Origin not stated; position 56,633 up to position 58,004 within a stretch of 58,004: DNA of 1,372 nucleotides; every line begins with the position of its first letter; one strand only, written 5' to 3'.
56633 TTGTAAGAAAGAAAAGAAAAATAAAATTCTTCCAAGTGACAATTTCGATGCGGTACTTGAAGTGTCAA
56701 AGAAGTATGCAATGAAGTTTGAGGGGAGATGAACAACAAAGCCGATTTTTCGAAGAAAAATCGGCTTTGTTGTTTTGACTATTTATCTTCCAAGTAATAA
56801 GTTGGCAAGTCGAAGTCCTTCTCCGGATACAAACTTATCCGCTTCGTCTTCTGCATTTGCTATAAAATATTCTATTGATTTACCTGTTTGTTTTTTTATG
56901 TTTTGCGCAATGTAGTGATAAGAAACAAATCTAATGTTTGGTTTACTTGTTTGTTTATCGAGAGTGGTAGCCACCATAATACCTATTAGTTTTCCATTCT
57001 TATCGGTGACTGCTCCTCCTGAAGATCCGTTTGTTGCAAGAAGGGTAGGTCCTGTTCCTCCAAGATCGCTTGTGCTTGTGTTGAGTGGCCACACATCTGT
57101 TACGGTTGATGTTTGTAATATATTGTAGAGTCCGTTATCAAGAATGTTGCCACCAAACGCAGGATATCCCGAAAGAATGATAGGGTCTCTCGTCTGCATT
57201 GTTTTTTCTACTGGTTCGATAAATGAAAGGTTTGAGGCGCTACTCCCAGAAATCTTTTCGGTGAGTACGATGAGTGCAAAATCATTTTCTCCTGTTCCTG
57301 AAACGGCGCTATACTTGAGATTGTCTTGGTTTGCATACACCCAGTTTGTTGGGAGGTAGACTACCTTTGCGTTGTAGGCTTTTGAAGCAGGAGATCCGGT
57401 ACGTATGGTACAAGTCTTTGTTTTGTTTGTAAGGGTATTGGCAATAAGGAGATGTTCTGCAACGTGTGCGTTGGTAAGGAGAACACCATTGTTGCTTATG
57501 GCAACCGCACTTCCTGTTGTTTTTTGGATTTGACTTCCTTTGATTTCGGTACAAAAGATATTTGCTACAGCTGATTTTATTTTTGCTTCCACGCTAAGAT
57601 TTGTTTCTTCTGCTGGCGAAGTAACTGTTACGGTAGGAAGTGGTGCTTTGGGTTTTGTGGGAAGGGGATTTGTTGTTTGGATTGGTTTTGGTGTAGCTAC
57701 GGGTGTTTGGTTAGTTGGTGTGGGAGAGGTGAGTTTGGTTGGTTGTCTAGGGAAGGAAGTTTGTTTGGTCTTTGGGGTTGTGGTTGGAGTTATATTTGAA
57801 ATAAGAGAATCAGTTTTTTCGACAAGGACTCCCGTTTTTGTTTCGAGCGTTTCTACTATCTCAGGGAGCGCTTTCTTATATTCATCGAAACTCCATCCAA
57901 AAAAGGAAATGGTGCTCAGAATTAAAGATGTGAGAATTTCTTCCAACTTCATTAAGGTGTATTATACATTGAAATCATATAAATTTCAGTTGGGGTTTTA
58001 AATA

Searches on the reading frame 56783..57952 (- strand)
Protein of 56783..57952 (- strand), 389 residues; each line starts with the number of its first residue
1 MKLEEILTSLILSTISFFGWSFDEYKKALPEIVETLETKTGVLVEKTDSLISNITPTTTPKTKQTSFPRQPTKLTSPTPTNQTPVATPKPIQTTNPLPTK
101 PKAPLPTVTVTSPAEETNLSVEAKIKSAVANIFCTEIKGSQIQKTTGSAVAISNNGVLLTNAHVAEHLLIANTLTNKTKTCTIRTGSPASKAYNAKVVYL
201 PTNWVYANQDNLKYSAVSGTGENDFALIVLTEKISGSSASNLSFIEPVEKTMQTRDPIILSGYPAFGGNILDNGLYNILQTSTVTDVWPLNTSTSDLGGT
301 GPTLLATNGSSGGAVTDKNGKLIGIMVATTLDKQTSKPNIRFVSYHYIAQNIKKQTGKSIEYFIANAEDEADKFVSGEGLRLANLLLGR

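Call 7: search_protein_families(library=pfam, proteins=[window:56783-57952:-])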
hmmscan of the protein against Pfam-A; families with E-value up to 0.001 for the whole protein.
window:56783-57952:- (389 aa): 2 families
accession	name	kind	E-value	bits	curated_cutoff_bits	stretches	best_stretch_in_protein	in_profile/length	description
PF13365.12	Trypsin_2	-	1.5e-11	45.7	27.6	1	147-325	1-144/144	Trypsin-like peptidase domain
PF00089.32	Trypsin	-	2.6e-09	37.7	20.6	1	144-339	24-208/220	Trypsin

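Call 37: find_encoding_contigs(protein=window:56783-57952:-, flank=10000, max_places=3)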
Protein window:56783-57952:- (389 aa): 1 contig read that carries it; 1 place shown.
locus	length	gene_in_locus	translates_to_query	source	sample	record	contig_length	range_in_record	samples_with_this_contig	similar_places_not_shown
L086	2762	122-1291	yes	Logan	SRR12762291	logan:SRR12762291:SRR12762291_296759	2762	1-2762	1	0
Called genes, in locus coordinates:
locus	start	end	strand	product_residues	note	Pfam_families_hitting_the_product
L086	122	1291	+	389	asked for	PF00089:Trypsin, PF13365:Trypsin_2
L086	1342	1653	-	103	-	PF12647:RNHCP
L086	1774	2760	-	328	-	?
